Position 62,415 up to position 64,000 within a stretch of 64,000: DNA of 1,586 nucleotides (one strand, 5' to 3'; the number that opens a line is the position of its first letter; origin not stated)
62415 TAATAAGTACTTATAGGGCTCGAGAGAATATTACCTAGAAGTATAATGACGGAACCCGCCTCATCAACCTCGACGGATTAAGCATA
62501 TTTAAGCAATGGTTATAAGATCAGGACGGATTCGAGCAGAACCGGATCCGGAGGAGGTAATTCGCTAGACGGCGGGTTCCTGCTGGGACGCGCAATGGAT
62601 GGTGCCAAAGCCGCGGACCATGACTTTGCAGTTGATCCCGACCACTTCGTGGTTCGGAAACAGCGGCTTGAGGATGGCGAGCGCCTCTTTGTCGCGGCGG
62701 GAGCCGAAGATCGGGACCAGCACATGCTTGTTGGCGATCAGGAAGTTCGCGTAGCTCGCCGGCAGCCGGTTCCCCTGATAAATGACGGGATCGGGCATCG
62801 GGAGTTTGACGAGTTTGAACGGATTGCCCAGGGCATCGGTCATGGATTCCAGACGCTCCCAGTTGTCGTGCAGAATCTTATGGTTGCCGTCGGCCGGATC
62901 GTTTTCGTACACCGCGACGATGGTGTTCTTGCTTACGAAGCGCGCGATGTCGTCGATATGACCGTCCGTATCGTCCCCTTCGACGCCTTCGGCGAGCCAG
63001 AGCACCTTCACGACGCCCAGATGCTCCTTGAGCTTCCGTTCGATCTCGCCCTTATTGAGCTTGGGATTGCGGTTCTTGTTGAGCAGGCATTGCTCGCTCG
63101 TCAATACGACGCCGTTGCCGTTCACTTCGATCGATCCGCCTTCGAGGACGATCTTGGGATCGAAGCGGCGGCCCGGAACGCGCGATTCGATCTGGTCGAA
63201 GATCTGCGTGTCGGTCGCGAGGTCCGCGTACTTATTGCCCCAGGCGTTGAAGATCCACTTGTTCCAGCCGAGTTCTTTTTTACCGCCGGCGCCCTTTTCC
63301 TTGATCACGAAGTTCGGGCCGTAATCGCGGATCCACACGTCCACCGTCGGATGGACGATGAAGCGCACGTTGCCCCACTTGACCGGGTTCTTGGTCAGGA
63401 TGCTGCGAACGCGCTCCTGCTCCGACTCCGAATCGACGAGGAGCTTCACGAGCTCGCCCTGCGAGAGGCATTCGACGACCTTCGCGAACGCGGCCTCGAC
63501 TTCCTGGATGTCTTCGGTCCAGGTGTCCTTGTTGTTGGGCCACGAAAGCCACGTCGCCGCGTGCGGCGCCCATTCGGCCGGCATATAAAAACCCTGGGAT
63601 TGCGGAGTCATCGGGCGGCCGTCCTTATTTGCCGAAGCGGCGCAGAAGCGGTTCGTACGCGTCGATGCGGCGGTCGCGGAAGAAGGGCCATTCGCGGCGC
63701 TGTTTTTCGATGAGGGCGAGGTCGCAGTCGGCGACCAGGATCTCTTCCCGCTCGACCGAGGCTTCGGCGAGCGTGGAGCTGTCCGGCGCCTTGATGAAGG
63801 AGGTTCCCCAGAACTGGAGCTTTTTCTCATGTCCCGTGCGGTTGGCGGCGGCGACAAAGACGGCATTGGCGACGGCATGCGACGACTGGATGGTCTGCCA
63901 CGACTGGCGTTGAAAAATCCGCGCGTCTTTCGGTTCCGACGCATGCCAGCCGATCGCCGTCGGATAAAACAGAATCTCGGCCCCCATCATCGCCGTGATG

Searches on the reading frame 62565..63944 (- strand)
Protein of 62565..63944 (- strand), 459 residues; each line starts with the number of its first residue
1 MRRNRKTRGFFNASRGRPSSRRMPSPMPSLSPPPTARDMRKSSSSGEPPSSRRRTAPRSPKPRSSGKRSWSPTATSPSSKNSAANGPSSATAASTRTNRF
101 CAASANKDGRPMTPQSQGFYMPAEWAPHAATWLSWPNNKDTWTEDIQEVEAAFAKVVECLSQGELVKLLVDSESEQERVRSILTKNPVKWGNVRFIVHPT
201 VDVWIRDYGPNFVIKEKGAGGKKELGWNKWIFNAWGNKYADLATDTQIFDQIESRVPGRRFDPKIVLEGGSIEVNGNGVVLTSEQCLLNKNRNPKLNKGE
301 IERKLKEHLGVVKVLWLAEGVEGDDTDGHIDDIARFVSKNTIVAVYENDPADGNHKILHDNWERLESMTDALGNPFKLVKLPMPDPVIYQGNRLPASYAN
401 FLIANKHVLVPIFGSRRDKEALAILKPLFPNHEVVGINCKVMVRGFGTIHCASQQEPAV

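Call 55: find_encoding_contigs(protein=window:62565-63944:-, flank=10000, max_places=3)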
Protein window:62565-63944:- (459 aa): no gene with exactly this product is on record in the collection.
